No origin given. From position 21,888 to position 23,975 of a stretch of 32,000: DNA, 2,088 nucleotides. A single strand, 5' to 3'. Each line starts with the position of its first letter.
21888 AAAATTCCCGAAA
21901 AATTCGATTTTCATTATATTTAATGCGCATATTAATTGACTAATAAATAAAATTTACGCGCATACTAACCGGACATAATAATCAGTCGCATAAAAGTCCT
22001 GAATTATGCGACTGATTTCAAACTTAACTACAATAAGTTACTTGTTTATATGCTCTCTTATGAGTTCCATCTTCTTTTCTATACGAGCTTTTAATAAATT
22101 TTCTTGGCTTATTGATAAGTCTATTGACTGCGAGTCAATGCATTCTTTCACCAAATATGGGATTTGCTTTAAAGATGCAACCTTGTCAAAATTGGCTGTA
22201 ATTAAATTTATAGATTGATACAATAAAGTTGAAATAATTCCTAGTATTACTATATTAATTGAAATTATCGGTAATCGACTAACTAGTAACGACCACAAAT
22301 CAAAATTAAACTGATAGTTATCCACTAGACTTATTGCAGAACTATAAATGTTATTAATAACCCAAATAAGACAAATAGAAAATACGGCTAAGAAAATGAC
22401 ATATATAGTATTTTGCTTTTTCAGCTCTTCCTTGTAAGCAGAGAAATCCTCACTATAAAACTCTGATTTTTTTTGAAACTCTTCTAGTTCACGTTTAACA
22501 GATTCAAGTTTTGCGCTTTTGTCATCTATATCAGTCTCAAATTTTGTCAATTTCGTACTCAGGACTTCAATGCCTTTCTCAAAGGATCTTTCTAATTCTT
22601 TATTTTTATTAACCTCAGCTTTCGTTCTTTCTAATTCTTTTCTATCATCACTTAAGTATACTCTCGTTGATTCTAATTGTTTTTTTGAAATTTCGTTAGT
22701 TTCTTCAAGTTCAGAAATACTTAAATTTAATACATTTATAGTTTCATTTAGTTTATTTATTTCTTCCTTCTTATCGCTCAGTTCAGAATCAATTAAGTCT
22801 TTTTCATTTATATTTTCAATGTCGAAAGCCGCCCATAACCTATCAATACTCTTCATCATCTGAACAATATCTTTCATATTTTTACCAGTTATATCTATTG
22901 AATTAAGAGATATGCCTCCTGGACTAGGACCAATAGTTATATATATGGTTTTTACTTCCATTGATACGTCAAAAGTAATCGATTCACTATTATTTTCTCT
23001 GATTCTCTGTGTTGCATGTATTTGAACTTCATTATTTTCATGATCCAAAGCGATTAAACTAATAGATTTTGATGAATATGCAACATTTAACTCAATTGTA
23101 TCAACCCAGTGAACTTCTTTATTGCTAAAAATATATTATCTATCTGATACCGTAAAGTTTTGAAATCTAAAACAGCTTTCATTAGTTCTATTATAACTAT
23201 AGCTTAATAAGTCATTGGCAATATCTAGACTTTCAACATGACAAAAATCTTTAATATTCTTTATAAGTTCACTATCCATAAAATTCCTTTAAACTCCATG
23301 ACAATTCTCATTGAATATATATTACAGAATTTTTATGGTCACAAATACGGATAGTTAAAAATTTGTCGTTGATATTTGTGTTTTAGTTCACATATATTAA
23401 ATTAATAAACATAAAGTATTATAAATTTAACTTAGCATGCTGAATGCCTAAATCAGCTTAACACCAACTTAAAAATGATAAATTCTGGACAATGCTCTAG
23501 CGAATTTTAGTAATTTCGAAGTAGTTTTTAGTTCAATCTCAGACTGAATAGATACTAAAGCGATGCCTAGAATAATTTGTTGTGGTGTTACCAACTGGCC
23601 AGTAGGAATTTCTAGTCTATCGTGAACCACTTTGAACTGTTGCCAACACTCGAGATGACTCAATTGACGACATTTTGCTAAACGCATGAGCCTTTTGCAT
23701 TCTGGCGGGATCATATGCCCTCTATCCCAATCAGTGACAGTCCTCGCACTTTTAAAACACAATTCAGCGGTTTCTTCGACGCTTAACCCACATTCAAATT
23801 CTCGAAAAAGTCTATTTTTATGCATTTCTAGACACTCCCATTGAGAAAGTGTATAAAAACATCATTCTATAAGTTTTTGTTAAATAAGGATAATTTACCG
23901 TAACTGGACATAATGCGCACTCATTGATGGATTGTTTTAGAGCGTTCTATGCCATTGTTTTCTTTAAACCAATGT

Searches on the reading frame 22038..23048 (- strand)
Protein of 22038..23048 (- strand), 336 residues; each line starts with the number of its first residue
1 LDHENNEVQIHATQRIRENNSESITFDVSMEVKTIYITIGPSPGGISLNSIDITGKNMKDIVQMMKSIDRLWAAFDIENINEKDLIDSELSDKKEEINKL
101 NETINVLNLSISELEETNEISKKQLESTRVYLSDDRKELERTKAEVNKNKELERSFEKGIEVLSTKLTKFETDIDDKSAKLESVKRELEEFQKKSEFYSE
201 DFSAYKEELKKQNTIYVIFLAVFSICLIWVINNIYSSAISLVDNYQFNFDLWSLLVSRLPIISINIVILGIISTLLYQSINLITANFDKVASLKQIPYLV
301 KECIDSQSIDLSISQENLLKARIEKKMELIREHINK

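Call 4: search_protein_families(library=pfam, proteins=[window:22038-23048:-], max_evalue=0.1)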
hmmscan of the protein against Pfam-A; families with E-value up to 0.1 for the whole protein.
window:22038-23048:- (336 aa): 3 families
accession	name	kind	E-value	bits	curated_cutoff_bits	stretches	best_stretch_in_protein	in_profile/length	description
PF07926.17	TPR_MLP1_2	-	0.00081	19.8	36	0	89-149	58-118/129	TPR/MLP1/MLP2-like protein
PF05010.19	TACC_C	-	0.011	15.9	29.9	1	87-216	7-133/201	Transforming acidic coiled-coil-containing protein (TACC), C-terminal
PF04854.19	DUF624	-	0.018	15.6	24.2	1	191-228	38-75/77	Protein of unknown function, DUF624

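Call 5: search_protein_families(library=phrogs, proteins=[window:22038-23048:-], max_evalue=0.1)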
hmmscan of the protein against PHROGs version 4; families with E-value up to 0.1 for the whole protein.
window:22038-23048:- (336 aa): 7 families
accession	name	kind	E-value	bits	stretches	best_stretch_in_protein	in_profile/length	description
phrog_1272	-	tail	4.7e-06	25.6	1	78-209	102-238/1606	tail length tape measure protein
phrog_2335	-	tail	0.00048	19.1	1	95-216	67-190/1536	tail length tape measure protein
phrog_24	-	tail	0.00051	19.3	1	85-214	79-203/1151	tail length tape measure protein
phrog_167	-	tail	0.0041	15.8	1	94-199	59-238/1555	tail length tape measure protein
phrog_77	-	DNA, RNA and nucleotide metabolism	0.0074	15.8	1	82-203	486-592/967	SbcC-like subunit of palindrome specific endonuclease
phrog_739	-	lysis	0.018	16.2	1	159-213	28-82/122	Rz-like spanin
phrog_1847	-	unknown function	0.038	13.9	1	68-212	15-140/474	-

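Call 6: search_protein_families(library=padloc, proteins=[window:22038-23048:-], max_evalue=0.1)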
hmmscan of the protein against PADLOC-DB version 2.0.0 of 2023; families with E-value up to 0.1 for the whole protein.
window:22038-23048:- (336 aa): 7 families
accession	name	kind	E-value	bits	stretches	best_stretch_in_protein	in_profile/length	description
PDLC00551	JetC2|JetC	-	7.7e-05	18.7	1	60-203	847-987/1365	DUF3584 domain; MukB-like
PDLC00006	DruC1|DruC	-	0.00014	18.5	1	82-193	175-287/626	Unknown function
PDLC00580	JetC3|JetC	-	0.0054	13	1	82-197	306-421/1068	DUF3584 domain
PDLC02740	PbeC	-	0.0062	13.4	1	80-212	341-476/648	PbeC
PDLC00518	JetC1|JetC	-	0.0076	12.1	1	89-212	283-409/1112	DUF3584 domain; MukB-like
PDLC03859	LmuB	-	0.036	11.3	1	67-215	354-490/611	-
PDLC03868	LmuB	-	0.037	10.3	1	91-193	376-473/1035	-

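Call 38: search_protein_families(library=ncbifam, proteins=[window:22038-23048:-], max_evalue=0.01)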
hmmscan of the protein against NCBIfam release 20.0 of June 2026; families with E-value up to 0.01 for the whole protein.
window:22038-23048:- (336 aa): 9 families
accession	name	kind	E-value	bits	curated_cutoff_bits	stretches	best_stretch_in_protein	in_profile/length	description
TIGR02168.1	SMC_prok_B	equivalog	1.1e-05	23.4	567.35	1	87-211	762-886/1181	chromosome segregation protein SMC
NF045487.1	ASRP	equivalog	5.1e-05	22.1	300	1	82-205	150-282/593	archaea-specific SMC-related protein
TIGR02169.1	SMC_prok_A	equivalog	0.00023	19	729.4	1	81-211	351-481/1165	chromosome segregation protein SMC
TIGR04523.1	Mplasa_alph_rch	subfamily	0.00038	18.5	270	1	85-213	58-187/745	helix-rich protein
NF045780.1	TrlF_fam_ATP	equivalog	0.0014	17.4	350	1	50-212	411-579/944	TrlF family AAA-like ATPase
NF002572.0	PRK02224.1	equivalog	0.0015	16.9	1087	1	85-208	290-441/888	DNA double-strand break repair ATPase Rad50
NF041035.1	Rad50_Halo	equivalog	0.0061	15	1000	1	88-208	244-364/883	DNA double-strand break repair ATPase Rad50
TIGR02140.1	permease_CysW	equivalog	0.0088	15.6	329.1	0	197-287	28-118/261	sulfate ABC transporter permease subunit CysW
NF003034.1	PRK03918.1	equivalog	0.0094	14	700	0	78-212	183-315/878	DNA double-strand break repair ATPase Rad50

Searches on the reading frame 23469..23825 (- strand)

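Call 4: search_protein_families(library=pfam, proteins=[window:23469-23825:-], max_evalue=0.1)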
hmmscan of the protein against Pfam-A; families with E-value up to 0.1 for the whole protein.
window:23469-23825:- (118 aa): 1 family
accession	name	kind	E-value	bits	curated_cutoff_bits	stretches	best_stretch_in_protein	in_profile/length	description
PF13384.12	HTH_23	-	0.009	16.3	24.6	1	8-33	15-37/50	Homeodomain-like domain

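Call 5: search_protein_families(library=phrogs, proteins=[window:23469-23825:-], max_evalue=0.1)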
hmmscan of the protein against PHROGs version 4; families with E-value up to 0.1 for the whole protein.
window:23469-23825:- (118 aa): 3 families
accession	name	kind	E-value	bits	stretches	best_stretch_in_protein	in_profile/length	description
phrog_1668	-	tail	5.7e-51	172.8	1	1-115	6-120/122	tail assembly protein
phrog_20671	-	unknown function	1.7e-22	80.3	1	47-116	1-70/71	-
phrog_3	-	transcription regulation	0.091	13.5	1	5-52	92-136/430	transcriptional repressor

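Call 6: search_protein_families(library=padloc, proteins=[window:23469-23825:-], max_evalue=0.1)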
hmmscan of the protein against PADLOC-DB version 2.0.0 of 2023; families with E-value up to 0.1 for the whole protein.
window:23469-23825:- (118 aa): 2 families
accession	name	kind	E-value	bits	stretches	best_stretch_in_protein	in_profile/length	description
PDLC03951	RmrA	-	0.012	12.6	1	12-56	20-63/400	-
PDLC04133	mad1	-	0.037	12.3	1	14-41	6-33/60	mads_1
